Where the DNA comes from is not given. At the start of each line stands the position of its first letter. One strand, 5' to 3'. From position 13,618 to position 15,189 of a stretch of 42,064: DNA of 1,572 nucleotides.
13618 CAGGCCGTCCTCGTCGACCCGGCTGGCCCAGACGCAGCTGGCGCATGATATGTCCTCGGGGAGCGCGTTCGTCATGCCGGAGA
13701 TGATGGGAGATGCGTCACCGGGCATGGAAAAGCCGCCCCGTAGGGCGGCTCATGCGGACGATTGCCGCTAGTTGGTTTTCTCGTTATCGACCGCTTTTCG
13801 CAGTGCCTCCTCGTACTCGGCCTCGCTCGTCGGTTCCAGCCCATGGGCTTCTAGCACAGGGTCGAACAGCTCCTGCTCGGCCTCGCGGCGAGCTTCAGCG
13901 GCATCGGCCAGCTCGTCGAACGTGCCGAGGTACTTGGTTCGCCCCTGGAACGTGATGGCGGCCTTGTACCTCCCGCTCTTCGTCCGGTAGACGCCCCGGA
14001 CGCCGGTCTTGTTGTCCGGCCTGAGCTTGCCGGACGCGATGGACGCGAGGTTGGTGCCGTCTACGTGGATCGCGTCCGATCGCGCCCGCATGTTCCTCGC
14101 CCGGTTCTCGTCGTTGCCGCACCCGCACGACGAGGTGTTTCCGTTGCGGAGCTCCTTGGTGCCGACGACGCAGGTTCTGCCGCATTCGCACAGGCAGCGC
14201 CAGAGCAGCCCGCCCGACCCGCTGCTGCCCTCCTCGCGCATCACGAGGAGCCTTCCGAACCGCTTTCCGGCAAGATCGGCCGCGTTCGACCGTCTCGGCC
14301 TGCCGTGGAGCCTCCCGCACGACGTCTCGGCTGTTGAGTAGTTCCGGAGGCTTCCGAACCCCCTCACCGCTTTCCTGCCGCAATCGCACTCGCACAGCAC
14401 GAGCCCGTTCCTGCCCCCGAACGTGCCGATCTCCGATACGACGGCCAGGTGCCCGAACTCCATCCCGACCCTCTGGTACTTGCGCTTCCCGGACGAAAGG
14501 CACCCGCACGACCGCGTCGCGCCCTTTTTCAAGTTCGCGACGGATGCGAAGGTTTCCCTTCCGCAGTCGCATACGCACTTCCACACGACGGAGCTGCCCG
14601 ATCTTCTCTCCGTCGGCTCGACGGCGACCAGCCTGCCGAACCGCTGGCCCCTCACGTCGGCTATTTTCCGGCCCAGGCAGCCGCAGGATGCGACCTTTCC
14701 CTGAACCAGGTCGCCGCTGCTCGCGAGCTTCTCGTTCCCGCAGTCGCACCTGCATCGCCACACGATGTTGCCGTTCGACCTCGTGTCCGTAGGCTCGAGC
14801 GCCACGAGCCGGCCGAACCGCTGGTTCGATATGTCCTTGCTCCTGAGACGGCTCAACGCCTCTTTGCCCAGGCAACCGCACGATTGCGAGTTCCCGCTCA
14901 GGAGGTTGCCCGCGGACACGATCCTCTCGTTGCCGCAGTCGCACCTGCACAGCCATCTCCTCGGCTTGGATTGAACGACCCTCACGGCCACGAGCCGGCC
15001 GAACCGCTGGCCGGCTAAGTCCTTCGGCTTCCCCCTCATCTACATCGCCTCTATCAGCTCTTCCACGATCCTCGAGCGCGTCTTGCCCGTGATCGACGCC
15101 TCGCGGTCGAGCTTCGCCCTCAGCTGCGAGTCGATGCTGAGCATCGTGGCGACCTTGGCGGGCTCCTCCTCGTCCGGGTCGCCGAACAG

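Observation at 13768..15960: AT-rich moron island with its own terminator and promoter, encoding a 5x Cys-repeat/AP2 protein plus two small proteins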

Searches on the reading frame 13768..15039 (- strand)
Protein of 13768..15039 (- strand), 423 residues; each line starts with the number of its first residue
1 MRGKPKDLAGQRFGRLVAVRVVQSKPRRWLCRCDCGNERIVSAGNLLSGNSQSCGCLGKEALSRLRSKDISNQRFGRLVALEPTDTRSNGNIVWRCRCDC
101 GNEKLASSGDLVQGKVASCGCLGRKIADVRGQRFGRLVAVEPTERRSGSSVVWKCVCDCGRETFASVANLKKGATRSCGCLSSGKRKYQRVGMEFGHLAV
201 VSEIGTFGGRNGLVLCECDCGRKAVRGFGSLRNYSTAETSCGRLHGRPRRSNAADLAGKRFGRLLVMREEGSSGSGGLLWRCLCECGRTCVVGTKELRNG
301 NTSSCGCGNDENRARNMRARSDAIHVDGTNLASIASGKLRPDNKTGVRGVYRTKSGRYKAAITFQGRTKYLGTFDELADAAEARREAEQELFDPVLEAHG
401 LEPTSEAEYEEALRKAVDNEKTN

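Call 4: search_protein_families(library=pfam, proteins=[window:13768-15039:-], max_evalue=0.1)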
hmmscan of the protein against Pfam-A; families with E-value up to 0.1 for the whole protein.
window:13768-15039:- (423 aa): 2 families
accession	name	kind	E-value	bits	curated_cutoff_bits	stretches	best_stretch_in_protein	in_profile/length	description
PF00847.26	AP2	-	0.0018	19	33.3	1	345-389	1-49/54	AP2 domain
PF07291.16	MauE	-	0.059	14.1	27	0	44-61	89-104/128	Methylamine utilisation protein MauE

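Call 5: search_protein_families(library=phrogs, proteins=[window:13768-15039:-], max_evalue=0.01)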
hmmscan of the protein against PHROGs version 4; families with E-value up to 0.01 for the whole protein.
window:13768-15039:- (423 aa): 10 families
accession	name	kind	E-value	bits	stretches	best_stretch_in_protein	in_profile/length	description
phrog_374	-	DNA, RNA and nucleotide metabolism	1.6e-87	295.8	6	1-64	190-257/617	HNH endonuclease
phrog_22195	-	unknown function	5.4e-19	69.4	2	6-68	8-69/148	-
phrog_99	-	DNA, RNA and nucleotide metabolism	8e-17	63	1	339-411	207-282/383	HNH endonuclease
phrog_13470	-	DNA, RNA and nucleotide metabolism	9e-13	49.6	1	251-397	7-148/152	HNH endonuclease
phrog_18493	-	unknown function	1.7e-11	45.3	1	4-37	56-89/136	-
phrog_4578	-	DNA, RNA and nucleotide metabolism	1e-09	39.4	1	338-394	60-117/130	HNH endonuclease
phrog_27240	-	unknown function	1.3e-06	29.8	1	27-64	28-63/132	-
phrog_3593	-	DNA, RNA and nucleotide metabolism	8.3e-06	26.6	1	341-392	145-197/210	HNH endonuclease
phrog_953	-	DNA, RNA and nucleotide metabolism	2e-05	25.1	1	343-397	311-367/420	HNH endonuclease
phrog_21717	-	unknown function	0.0054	18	0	27-50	32-55/58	-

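Call 7: search_protein_families(library=ncbifam, proteins=[window:13768-15039:-], max_evalue=0.1)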
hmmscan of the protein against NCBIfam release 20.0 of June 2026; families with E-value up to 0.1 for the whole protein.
window:13768-15039:- (423 aa): 1 family
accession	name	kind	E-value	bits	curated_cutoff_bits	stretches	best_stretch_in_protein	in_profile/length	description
NF035954.1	ocin_CA_C0660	subfamily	0.06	13.4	60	0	152-187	18-52/64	CA_C0660 family putative sactipeptide bacteriocin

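Call 8: search_protein_families(library=padloc, proteins=[window:13768-15039:-], max_evalue=0.1)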
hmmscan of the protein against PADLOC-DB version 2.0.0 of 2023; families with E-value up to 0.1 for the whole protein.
window:13768-15039:- (423 aa): 0 families

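Call 11: search_dna_similar(query=window:13768-15039:-, collection=phages, mode=protein, max_rows=30)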
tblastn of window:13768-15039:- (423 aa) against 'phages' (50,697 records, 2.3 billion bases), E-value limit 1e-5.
Records with a match: 220; places in all: 288; records where one place covers at least 80% of the query: 6.
Best place of each record, by identity: <60% 220.
By first word of the organism name: Bacillus 46; Enterococcus 38; Streptococcus 28; Pseudomonas 15; Lactobacillus 10; Listeria 9; Staphylococcus 8; Clostridium 7; Escherichia 7; Vibrio 6; and 23 more.
By host as written in the record: - 26; Enterococcus faecalis 12; Listeria monocytogenes 8; Bacillus cereus 8; Bacillus thuringiensis subspecies kurstaki 6; Enterococcus sp. 5; Pseudomonas aeruginosa 5; Enterococcus faecium 4; and 105 more.
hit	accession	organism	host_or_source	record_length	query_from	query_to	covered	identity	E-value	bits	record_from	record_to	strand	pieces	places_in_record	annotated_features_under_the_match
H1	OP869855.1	Lacticaseibacillus phage R29.1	Lacticaseibacillus rhamnosus LMG 27305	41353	7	399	74%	42.3%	9e-9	244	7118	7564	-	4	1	hypothetical protein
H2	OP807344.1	Lacticaseibacillus phage R3.1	Lacticaseibacillus rhamnosus LMG 10768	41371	7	399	74%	42.3%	9e-9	244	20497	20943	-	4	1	hypothetical protein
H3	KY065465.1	Streptococcus phage IPP24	Streptococcus pneumoniae 16A/1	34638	6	397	91%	34.3%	2e-11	214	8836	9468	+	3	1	hypothetical protein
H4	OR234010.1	Listeria phage LP-LmcIH1-9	Listeria monocytogenes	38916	1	397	79%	38.6%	4e-11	243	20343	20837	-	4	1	hypothetical protein (x2)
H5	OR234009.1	Listeria phage LP-LmcIH1-8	Listeria monocytogenes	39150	1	397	79%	38.6%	4e-11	243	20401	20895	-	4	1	hypothetical protein (x2)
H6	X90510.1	Lactobacillus phage phig1e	-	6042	1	374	86%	33.4%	1e-13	230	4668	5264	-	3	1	none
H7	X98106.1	Lactobacillus phage phig1e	Lactobacillus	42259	1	374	86%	33.4%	1e-13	230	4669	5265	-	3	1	Rorf232: CDS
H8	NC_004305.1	Lactobacillus phage phig1e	Lactobacillus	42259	1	374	86%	33.4%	1e-13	230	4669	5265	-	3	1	HNH endonuclease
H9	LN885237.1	Lactobacillus phage EV3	-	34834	5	355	66%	42.8%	8e-8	228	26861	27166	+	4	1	EV3_032: hypothetical protein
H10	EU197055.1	Pseudomonas phage 201phi2-1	-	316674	6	402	94%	28.2%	2e-10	181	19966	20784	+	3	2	hypothetical protein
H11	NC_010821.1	Pseudomonas phage 201phi2-1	Pseudomonas chlororaphis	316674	6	402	94%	28.2%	2e-10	181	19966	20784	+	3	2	HNH endonuclease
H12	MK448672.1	Streptococcus phage Javan117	Streptococcus dysgalactiae ASDSE_99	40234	6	335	69%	37.8%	3e-9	180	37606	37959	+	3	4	hypothetical protein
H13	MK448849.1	Streptococcus phage Javan128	Streptococcus dysgalactiae ERR084991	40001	6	335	69%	37.8%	8e-10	179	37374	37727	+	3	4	hypothetical protein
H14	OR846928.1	Listeria phage LM 4-11-1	Listeria monocytogenes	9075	69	397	63%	40.8%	2e-11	187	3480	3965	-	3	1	record has no annotation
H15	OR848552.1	Listeria phage LM 4-14-1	Listeria monocytogenes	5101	69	397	63%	40.8%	1e-11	187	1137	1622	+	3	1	record has no annotation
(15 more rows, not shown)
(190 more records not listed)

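Call 12: find_homologous_proteins(query=window:13768-15039:-)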
Query window:13768-15039:- (423 aa): 4078 proteins with E <= 0.001 among 8000 candidates; the best 120 are listed.
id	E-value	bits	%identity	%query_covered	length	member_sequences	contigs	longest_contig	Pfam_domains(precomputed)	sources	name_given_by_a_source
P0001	2.5e-279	944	100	100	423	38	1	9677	-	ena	-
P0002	2.2e-234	796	85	98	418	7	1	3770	-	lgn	-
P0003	3.2e-148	512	65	84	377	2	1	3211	-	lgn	-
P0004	1.2e-143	497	46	95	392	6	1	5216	-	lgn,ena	-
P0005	5.2e-141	489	62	84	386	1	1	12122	-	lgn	-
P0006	6.1e-135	469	41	72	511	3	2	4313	PF20137.5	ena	-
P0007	1.5e-132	461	43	75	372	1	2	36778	-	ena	-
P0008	4.1e-131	456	38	98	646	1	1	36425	PF00847.27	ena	-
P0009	3.5e-129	450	37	71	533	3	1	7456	PF20137.5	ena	-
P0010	8.1e-123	429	33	71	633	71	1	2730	PF08882.17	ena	-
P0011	1.9e-121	424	44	72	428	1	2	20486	-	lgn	-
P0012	3.3e-121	423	45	98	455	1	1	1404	-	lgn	-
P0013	1.6e-120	421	41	76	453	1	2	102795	PF20137.5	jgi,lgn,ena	-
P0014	2.7e-117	411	45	99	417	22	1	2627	-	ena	-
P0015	1.8e-116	408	38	72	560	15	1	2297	PF20137.5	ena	-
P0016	3.1e-116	407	39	71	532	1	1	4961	PF20137.5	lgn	-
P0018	3.4e-112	394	35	80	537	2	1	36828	PF20137.5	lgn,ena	-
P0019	1.3e-109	385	38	71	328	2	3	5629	PF20137.5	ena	-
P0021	1.5e-105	372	39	74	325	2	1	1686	PF20137.5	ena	-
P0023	2.8e-103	364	34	90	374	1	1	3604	PF20137.5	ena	-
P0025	2.6e-102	361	40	73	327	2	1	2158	PF20137.5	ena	-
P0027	3.7e-100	354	40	74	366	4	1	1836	PF20137.5,PF21817.4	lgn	-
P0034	4.8e-97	344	42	71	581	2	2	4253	PF20137.5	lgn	-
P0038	8.3e-95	336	42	71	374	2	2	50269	PF20137.5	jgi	-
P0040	3.2e-94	335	42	71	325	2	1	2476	PF20137.5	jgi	-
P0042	8.5e-93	330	41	71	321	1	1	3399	PF20137.5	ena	-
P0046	6.1e-91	324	40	80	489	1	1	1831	PF13455.13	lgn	-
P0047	6.3e-91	324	43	72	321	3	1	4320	PF20137.5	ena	-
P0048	7.3e-91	323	39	74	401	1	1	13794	PF20137.5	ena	-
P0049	5.4e-90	321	42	72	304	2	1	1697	PF20137.5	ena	-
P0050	9.5e-90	320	37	73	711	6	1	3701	PF14311.13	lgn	-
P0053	6.5e-88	314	37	94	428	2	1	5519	PF20137.5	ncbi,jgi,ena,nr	ncbi:MAG: hypothetical protein FWC47_06665 [Oscillospiraceae bacterium]|nr:hypothetical protein [Osc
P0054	5.1e-86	308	38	71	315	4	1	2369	PF20137.5,PF21817.4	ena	-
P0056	4.3e-85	304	45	57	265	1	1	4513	PF20137.5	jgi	jgi:hypothetical protein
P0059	1.9e-84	302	42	72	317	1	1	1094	PF20137.5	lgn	-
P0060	2.7e-84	302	43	72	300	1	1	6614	PF20137.5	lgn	-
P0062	4.1e-84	301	38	74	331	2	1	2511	PF20999.3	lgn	-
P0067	3.2e-82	295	39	84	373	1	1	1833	PF20137.5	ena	-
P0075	8.3e-79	284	36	79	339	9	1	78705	PF20137.5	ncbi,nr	ncbi:MAG: transcriptional regulator [Eubacteriales bacterium]|nr:transcriptional regulator [Eubacter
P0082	1.0e-77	280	38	95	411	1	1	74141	PF20137.5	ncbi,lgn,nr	ncbi:MAG: hypothetical protein KBS74_01020 [Clostridiales bacterium]|nr:hypothetical protein [Candid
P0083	1.4e-77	280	39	83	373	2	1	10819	PF20137.5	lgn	-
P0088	5.1e-77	278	40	72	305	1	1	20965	PF20137.5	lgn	-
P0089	6.0e-77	278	42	82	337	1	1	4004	PF20137.5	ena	-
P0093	1.6e-76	276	39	72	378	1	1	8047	PF20137.5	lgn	-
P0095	3.4e-76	275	41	80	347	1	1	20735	PF20137.5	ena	-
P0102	8.2e-75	271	40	83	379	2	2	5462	PF20137.5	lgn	-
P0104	1.0e-74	270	38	65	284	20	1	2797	PF00847.27,PF20137.5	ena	-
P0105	1.7e-74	270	35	78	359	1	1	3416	PF20137.5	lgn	-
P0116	8.7e-74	267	44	61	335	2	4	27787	PF20137.5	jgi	-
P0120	4.8e-73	265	38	78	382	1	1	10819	PF20137.5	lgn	-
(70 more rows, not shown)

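Call 14: search_protein_families(library=pfam, proteins=[P0006, P0010, P0027, P0046, P0050, P0008, P0062, P0002, P0004], max_evalue=0.01)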
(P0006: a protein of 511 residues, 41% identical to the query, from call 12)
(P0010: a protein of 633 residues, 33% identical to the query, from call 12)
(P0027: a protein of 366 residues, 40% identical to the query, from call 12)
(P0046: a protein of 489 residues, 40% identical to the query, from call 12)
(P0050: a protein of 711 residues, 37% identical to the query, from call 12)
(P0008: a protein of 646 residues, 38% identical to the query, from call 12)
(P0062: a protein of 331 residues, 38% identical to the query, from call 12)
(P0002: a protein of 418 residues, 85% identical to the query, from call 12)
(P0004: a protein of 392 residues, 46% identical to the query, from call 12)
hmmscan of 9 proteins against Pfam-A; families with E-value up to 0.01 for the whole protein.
P0006 (511 aa): 0 families

P0010 (633 aa): 1 family
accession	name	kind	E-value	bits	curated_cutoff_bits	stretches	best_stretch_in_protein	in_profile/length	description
PF08882.16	Acetone_carb_G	-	1.3e-05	25.8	21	0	464-483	20-39/113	Acetone carboxylase gamma subunit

P0027 (366 aa): 0 families

P0046 (489 aa): 3 families
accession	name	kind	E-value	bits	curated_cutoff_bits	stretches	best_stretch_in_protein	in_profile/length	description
PF13455.12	MUG113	-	1.2e-05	26.2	22.3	1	406-474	2-68/73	Meiotically up-regulated gene 113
PF21817.3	CapR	-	2.1e-05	25.1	24.2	1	350-386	22-66/67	CapR homology domain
PF10544.15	T5orf172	-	8.6e-05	23.4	20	1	395-476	4-98/101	T5orf172 domain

P0050 (711 aa): 2 families
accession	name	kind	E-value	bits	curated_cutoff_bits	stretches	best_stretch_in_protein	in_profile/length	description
PF14311.12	DUF4379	-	1.6e-96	316.9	24.5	5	87-141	1-56/56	Probable Treble clef zinc finger domain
PF15777.11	Anti-TRAP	-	0.0083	16.5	32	0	195-217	25-45/59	Tryptophan RNA-binding attenuator protein inhibitory protein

P0008 (646 aa): 3 families
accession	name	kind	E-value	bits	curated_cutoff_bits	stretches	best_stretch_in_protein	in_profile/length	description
PF00847.26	AP2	-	1.9e-15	57.3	33.3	3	147-194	1-51/54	AP2 domain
PF07497.18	Rho_RNA_bind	-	0.0034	17.6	27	0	59-79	49-69/73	Rho termination factor, RNA-binding domain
PF18458.6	XPB_DRD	-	0.0043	17.3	26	0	147-163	15-34/57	Xeroderma pigmentosum group B helicase damage recognition domain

P0062 (331 aa): 1 family
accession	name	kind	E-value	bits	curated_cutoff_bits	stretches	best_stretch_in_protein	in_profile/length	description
PF20999.2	DUF4438_C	-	3.1e-06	27.6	27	0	255-283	46-74/124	Domain of unknown function (DUF4438), C-terminal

P0002 (418 aa): 0 families

P0004 (392 aa): 0 families

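Call 15: find_encoding_contigs(protein=P0001, flank=10000)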
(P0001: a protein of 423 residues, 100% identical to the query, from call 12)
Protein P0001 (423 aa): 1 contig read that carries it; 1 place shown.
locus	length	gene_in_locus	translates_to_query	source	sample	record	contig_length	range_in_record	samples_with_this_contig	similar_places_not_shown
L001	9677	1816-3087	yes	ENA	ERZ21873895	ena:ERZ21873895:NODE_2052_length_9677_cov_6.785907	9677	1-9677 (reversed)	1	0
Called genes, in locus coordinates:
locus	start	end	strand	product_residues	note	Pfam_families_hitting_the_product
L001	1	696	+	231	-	?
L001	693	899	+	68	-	-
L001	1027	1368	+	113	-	-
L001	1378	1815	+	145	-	-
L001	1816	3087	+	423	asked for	-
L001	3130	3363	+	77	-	-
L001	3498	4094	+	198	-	PF06810:Phage_scaffold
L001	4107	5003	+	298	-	-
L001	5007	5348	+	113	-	-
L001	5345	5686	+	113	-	-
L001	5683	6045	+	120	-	PF11114:Minor_capsid_2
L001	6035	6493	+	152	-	-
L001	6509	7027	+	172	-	-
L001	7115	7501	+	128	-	-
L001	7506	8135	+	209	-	PF06854:Phage_Gp15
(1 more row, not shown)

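Call 16: find_encoding_contigs(protein=P0002, flank=10000)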
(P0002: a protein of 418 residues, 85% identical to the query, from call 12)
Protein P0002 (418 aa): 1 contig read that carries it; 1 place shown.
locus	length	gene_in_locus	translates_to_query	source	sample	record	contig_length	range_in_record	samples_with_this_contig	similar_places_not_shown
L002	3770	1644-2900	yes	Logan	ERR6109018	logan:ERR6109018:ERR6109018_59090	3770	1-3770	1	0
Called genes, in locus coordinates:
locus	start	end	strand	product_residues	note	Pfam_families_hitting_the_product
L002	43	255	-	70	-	-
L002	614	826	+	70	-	PF13560:HTH_31, PF01381:HTH_3, PF13443:HTH_26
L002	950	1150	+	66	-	PF22147:AcrIC5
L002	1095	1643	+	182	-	-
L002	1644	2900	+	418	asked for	-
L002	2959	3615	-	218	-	-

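Call 17: find_encoding_contigs(protein=P0005, flank=10000)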
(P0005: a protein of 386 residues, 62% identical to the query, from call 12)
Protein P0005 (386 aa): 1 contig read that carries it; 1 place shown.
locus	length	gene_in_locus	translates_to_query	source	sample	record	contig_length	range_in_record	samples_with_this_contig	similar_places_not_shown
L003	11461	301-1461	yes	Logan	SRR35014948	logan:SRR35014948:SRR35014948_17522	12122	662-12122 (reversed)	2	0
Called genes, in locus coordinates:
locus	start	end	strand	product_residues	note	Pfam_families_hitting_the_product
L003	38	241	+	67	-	PF22147:AcrIC5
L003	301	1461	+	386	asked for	-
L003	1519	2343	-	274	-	PF01520:Amidase_3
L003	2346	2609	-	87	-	-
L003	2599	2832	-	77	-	PF16945:Phage_r1t_holin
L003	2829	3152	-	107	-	-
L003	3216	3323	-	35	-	-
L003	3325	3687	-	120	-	-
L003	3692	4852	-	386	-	-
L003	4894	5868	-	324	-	PF14594:Sipho_Gp37 (faint)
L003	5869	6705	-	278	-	-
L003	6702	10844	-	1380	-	PF10145:PhageMin_Tail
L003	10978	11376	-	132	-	-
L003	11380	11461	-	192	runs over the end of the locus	-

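Call 18: find_encoding_contigs(protein=P0003, flank=10000)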
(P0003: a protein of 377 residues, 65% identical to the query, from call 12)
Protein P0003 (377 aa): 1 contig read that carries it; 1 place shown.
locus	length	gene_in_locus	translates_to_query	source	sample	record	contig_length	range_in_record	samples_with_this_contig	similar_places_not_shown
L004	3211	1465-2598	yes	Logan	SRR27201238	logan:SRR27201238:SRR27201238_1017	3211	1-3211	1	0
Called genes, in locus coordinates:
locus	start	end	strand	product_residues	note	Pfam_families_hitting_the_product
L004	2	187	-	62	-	?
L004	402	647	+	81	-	PF13560:HTH_31, PF01381:HTH_3, PF13443:HTH_26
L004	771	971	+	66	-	PF22147:AcrIC5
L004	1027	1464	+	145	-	-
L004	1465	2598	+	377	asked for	-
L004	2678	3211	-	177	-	?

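Call 24: search_protein_families(library=pfam, proteins=[P0006, P0009, P0013, window:13768-15039:-], max_evalue=10)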
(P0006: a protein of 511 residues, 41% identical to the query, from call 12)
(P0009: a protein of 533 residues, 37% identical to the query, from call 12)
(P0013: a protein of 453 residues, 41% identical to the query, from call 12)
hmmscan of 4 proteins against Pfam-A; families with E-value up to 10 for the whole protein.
P0006 (511 aa): 3 families
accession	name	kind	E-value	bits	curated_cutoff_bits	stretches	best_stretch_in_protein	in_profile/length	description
PF03506.19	Flu_C_NS1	-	0.044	13.9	27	1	353-405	61-113/167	Influenza C non-structural protein (NS1)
PF08412.15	Ion_trans_N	-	0.33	11.1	27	0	456-475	17-36/44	Ion transport protein N-terminal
PF20137.4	DUF6527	-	1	9.7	23.6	0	214-229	3-18/63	Family of unknown function (DUF6527)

P0009 (533 aa): 2 families
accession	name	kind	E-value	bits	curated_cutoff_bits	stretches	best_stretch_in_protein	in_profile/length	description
PF20137.4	DUF6527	-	2.5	8.5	23.6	3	30-49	2-21/63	Family of unknown function (DUF6527)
PF07291.16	MauE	-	5.7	7.7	27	0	506-528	84-106/128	Methylamine utilisation protein MauE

P0013 (453 aa): 4 families
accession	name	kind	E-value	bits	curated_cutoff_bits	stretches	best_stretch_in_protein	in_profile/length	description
PF20999.2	DUF4438_C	-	6.1e-05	23.4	27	0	239-265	50-76/124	Domain of unknown function (DUF4438), C-terminal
PF14593.12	PH_3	-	0.13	12.7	25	0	122-147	33-58/104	PH domain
PF23032.1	GBD_ELAPOR1-like_3rd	-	0.2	12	27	1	330-353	31-54/150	ELAPOR1-like, galactose-binding domain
PF03657.19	UPF0113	-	0.34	11.7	23.8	0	131-152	47-68/73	UPF0113 PUA domain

window:13768-15039:- (423 aa): 3 families
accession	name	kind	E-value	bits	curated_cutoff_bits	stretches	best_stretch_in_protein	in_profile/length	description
PF00847.26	AP2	-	0.0018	19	33.3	1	345-389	1-49/54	AP2 domain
PF07291.16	MauE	-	0.059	14.1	27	0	44-61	89-104/128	Methylamine utilisation protein MauE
PF08882.16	Acetone_carb_G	-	1.3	9.7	21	1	21-38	17-34/113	Acetone carboxylase gamma subunit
